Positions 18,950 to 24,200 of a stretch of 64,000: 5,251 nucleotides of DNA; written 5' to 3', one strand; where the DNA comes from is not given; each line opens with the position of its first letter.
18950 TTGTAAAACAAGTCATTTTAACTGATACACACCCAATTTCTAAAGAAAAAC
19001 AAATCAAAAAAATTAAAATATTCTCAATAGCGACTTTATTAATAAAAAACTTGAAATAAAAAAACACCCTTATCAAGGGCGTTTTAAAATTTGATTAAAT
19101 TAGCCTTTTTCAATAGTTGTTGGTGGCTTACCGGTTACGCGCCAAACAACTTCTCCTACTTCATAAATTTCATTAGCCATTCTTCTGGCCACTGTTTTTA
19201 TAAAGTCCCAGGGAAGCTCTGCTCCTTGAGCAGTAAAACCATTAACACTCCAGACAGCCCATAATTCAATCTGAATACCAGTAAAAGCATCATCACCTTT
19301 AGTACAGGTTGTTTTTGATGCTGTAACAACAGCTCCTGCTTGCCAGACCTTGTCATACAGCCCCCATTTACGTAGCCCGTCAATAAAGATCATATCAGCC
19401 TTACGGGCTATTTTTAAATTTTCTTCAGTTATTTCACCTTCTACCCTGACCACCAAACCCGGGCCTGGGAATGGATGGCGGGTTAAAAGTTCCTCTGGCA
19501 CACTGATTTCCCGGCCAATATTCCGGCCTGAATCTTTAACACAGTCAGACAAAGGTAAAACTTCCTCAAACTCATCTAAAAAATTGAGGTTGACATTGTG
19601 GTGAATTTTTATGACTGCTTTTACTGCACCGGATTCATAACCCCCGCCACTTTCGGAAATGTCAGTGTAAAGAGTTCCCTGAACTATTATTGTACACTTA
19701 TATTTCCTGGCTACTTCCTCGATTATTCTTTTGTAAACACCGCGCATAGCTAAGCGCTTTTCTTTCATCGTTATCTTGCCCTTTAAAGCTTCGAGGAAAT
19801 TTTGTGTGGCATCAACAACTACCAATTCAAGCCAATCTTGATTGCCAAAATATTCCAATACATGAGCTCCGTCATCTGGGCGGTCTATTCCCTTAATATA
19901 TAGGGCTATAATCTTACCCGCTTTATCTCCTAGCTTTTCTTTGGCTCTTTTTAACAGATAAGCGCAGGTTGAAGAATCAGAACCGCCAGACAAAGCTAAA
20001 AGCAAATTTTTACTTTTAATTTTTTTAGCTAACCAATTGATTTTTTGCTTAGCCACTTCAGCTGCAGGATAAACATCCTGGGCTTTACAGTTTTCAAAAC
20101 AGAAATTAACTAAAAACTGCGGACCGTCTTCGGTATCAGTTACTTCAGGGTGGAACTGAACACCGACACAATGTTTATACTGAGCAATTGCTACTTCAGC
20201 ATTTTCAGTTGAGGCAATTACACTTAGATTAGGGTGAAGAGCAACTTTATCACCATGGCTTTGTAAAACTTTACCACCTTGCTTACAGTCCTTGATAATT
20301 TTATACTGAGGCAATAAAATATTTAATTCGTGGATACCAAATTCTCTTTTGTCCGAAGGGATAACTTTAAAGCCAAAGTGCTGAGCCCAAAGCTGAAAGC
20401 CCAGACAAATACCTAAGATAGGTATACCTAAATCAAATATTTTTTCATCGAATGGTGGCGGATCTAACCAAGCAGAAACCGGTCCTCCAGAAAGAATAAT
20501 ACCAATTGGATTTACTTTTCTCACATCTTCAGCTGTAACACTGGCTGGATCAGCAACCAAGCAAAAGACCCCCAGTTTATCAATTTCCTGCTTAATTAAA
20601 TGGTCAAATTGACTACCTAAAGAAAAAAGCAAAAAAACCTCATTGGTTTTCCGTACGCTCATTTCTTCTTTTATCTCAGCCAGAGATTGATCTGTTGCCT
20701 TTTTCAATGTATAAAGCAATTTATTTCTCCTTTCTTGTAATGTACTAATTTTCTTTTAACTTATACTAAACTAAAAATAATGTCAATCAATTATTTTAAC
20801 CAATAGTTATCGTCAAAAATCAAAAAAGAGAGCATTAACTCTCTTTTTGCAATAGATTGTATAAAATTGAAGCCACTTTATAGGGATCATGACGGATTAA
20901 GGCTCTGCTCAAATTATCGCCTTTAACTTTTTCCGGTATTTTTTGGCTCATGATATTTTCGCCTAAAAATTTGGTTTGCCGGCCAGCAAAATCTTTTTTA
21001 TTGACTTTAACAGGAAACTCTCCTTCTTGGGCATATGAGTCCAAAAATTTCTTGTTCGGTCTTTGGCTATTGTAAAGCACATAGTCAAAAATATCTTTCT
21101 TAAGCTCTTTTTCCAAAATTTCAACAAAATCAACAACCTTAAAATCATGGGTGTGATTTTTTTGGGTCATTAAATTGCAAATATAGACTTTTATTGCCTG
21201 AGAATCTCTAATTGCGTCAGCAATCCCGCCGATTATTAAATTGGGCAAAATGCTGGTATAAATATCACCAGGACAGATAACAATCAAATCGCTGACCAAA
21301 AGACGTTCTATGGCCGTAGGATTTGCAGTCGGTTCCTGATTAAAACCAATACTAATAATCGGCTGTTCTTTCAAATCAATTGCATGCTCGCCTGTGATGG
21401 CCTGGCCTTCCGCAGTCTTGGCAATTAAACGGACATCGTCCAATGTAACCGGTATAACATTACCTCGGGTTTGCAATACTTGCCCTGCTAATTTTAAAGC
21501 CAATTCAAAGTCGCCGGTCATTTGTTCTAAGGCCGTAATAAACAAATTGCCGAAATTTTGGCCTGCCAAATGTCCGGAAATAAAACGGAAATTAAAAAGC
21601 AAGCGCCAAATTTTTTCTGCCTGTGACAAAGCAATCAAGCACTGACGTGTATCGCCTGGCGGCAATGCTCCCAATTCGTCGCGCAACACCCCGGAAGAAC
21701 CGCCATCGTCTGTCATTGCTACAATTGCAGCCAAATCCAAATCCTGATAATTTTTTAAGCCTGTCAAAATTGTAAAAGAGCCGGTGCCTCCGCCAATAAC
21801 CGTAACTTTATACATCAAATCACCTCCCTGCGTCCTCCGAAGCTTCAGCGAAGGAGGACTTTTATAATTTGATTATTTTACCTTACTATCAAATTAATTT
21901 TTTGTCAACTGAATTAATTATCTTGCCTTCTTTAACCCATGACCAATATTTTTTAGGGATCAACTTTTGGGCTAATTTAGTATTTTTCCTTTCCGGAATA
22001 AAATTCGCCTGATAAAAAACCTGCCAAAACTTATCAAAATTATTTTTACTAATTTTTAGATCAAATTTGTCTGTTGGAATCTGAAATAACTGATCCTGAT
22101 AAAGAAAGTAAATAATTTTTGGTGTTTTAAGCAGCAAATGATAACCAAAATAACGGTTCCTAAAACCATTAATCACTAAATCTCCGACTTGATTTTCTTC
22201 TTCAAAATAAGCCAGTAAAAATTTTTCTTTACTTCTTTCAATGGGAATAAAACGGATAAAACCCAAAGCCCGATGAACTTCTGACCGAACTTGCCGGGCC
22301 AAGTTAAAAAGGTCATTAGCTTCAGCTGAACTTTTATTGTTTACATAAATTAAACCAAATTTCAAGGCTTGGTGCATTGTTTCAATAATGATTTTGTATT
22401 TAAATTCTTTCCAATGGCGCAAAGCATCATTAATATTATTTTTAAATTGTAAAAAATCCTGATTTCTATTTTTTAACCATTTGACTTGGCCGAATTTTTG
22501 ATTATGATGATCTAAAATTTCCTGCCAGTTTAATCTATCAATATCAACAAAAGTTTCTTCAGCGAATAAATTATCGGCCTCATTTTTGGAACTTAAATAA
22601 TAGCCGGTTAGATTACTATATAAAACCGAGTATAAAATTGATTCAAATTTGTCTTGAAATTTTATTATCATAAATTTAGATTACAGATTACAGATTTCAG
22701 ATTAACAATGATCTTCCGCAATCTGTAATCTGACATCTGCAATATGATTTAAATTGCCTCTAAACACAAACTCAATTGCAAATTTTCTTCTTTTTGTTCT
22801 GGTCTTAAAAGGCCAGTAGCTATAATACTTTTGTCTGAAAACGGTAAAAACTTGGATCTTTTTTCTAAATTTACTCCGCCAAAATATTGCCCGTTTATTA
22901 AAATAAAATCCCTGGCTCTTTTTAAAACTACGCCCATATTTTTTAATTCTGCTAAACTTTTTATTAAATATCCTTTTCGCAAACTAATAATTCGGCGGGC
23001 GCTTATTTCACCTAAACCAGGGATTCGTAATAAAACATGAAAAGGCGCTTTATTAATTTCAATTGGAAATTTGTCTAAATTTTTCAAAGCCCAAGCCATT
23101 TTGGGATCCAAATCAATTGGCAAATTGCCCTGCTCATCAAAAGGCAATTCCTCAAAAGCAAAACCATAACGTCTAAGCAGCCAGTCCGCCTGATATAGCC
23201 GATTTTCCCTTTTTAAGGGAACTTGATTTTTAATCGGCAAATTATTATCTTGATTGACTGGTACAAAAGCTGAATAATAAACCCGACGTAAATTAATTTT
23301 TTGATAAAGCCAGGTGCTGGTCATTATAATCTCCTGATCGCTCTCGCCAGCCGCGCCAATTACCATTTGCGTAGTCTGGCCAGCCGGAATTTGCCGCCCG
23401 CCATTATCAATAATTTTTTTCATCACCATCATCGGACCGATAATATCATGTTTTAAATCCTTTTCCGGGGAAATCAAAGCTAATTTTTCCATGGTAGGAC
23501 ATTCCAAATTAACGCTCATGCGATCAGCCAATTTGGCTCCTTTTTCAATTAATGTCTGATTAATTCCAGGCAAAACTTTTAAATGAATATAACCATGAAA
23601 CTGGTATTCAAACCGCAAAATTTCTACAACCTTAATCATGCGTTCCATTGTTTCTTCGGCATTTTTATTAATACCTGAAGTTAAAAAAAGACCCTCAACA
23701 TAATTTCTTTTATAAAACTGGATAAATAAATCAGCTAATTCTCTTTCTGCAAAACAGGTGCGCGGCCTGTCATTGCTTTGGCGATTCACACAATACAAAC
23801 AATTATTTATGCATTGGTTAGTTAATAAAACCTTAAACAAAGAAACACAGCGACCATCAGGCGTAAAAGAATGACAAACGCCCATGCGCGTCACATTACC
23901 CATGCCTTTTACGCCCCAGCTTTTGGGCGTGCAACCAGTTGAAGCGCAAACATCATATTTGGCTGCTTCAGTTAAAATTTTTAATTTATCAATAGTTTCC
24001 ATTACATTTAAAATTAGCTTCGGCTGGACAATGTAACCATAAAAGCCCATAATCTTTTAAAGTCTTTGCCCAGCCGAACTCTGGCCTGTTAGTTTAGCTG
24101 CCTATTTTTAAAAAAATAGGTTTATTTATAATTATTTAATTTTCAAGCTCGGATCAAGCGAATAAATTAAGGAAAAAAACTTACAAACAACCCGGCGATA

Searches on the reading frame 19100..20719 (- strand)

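Call 26: search_protein_families(library=pfam, proteins=[window:19100-20719:-], max_evalue=0.001)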
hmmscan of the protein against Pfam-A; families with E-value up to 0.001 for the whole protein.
window:19100-20719:- (539 aa): 4 families
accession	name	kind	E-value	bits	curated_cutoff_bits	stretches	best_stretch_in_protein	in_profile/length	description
PF00117.34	GATase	-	4.5e-30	105.2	22.8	1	34-209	5-189/190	Glutamine amidotransferase class-I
PF00958.27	GMP_synt_C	-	1.6e-19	70.2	27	1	449-537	3-91/92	GMP synthase C terminal domain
PF02540.23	NAD_synthase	-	6.8e-06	25.8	21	0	231-275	13-52/242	NAD synthase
PF07722.19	Peptidase_C26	-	0.00012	22.4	20.5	0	93-116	100-123/219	Peptidase C26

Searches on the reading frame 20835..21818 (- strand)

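Call 26: search_protein_families(library=pfam, proteins=[window:20835-21818:-], max_evalue=0.001)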
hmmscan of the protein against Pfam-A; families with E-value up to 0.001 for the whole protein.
window:20835-21818:- (327 aa): 1 family
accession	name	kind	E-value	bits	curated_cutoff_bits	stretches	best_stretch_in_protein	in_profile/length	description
PF01933.23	CofD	-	9.4e-86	288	30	1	5-288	1-288/290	2-phospho-L-lactate transferase CofD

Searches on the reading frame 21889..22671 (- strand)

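Call 26: search_protein_families(library=pfam, proteins=[window:21889-22671:-], max_evalue=0.001)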
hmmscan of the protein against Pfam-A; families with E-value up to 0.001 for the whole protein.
window:21889-22671:- (260 aa): 1 family
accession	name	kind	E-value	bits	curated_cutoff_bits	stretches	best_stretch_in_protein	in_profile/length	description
PF13566.11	DUF4130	-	3.7e-24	85.9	27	1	92-248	4-146/146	Domain of unknown function (DUF4130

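Call 73: search_protein_families(library=ncbifam, proteins=[window:21889-22671:-], max_evalue=0.001)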
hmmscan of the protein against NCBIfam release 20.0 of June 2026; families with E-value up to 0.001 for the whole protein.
window:21889-22671:- (260 aa): 1 family
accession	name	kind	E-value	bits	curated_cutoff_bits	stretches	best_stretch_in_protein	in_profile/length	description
TIGR03915.1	SAM_7_link_chp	equivalog_domain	2.2e-25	89.8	112.25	1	28-248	32-242/243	TIGR03915 family putative DNA repair protein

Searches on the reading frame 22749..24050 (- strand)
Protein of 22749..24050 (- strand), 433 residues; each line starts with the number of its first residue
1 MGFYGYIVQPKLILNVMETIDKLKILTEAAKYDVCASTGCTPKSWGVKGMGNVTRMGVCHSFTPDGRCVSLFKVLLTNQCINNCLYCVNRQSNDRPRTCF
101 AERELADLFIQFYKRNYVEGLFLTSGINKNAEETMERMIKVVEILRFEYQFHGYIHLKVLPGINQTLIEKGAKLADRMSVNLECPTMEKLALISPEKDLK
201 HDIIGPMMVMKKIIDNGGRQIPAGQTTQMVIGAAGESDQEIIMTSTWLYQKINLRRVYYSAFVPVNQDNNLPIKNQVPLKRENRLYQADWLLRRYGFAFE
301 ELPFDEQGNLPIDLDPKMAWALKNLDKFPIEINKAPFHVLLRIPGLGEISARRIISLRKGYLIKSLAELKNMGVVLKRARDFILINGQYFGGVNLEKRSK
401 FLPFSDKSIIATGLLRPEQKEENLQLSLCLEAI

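Call 26: search_protein_families(library=pfam, proteins=[window:22749-24050:-], max_evalue=0.001)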
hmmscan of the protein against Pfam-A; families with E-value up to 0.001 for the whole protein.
window:22749-24050:- (433 aa): 2 families
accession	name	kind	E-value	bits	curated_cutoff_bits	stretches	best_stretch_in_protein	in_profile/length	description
PF12836.13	HHH_3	-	1.7e-05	25.2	27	1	330-372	6-49/65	Helix-hairpin-helix motif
PF04055.27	Radical_SAM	-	3.6e-05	24.4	29.5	1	75-244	2-162/166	Radical SAM superfamily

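Call 73: search_protein_families(library=ncbifam, proteins=[window:22749-24050:-], max_evalue=0.001)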
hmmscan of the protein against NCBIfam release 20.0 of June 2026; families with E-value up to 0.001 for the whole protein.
window:22749-24050:- (433 aa): 3 families
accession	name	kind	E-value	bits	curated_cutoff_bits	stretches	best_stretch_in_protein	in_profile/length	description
TIGR03916.1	rSAM_link_UDG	hypoth_equivalog_domain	2.7e-146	487.9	343.5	1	21-395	3-386/415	putative DNA modification/repair radical SAM protein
TIGR02351.2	thiH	equivalog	2.7e-05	23.4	380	1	66-149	68-150/364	2-iminoacetate synthase ThiH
NF053743.1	LipS2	equivalog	0.00081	18.9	270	0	75-317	28-256/292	LipS2 family lipoyl synthase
